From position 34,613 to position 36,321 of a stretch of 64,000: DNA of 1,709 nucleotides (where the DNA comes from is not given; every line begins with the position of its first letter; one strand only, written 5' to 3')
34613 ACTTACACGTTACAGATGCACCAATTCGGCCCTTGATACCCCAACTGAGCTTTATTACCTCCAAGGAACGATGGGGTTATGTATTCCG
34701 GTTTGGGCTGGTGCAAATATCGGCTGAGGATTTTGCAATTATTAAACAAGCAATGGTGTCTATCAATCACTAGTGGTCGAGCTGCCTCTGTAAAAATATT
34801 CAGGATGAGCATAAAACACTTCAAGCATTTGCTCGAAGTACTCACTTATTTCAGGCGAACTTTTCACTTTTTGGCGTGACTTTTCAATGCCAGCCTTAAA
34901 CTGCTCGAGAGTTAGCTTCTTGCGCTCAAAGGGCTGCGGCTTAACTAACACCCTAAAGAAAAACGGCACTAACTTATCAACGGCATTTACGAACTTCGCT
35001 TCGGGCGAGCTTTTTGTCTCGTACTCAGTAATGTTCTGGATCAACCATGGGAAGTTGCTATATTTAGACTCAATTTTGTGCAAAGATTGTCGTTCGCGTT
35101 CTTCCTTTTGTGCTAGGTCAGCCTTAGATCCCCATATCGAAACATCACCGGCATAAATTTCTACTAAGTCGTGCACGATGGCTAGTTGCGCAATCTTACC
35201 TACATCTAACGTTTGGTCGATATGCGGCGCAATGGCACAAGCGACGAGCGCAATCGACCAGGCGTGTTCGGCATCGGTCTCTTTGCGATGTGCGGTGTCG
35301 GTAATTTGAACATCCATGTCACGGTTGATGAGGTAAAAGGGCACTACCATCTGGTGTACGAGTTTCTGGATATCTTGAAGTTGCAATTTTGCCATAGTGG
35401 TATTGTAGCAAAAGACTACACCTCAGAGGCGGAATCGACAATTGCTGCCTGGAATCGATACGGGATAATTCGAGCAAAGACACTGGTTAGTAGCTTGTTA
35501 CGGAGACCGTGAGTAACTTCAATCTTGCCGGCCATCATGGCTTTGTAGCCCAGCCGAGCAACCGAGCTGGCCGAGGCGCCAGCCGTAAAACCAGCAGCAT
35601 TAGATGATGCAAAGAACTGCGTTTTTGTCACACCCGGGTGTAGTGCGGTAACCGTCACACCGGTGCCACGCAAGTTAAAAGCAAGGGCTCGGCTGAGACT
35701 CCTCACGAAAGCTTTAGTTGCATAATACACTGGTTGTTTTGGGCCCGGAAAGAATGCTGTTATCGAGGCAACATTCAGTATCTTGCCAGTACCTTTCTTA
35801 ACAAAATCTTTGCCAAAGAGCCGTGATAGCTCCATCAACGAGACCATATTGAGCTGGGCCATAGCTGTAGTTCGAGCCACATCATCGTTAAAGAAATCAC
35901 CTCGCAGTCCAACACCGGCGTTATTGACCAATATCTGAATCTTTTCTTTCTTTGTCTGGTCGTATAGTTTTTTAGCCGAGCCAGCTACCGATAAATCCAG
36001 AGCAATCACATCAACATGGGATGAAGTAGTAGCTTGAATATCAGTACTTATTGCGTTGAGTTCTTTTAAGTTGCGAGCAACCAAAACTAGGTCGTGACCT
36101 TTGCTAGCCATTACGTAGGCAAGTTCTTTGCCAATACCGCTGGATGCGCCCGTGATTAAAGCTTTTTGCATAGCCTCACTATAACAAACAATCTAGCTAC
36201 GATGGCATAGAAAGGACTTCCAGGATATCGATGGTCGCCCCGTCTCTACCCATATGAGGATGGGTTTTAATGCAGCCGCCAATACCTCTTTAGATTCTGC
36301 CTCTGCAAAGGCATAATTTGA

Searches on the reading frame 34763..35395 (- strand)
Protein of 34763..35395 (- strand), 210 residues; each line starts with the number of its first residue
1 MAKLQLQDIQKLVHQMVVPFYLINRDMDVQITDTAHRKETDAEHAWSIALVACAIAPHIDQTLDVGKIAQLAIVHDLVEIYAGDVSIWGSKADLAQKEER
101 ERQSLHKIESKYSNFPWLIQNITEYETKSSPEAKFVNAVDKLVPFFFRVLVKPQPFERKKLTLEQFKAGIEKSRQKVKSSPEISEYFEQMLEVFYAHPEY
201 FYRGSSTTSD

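Call 24: search_protein_families(library=pfam, proteins=[window:34763-35395:-], max_evalue=0.001)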
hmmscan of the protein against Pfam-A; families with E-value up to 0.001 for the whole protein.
window:34763-35395:- (210 aa): 3 families
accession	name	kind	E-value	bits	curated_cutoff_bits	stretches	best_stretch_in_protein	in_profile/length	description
PF13023.12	HD_3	-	1e-26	94.2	22.5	1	33-173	15-156/165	HD domain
PF12917.13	YfbR-like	-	1.1e-07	32.2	25.9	1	35-94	20-85/182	5'-deoxynucleotidase YfbR-like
PF01966.28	HD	-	6.4e-06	26.9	22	1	42-142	2-113/116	HD domain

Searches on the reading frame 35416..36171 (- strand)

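Call 24: search_protein_families(library=pfam, proteins=[window:35416-36171:-], max_evalue=0.001)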
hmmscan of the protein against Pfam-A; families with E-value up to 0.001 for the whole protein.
window:35416-36171:- (251 aa): 4 families
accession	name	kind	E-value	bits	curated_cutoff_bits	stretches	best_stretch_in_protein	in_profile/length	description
PF00106.31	adh_short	-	3.7e-43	147.7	26.6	1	3-192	2-192/195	short chain dehydrogenase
PF13561.12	adh_short_C2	-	2.8e-27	96.3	27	1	8-191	1-185/236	Enoyl-(Acyl carrier protein) reductase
PF08659.16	KR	-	6.8e-11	42.8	22.6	1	5-163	4-163/180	KR domain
PF01370.27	Epimerase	-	3.3e-05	23.8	20.9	1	4-132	1-119/240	NAD dependent epimerase/dehydratase family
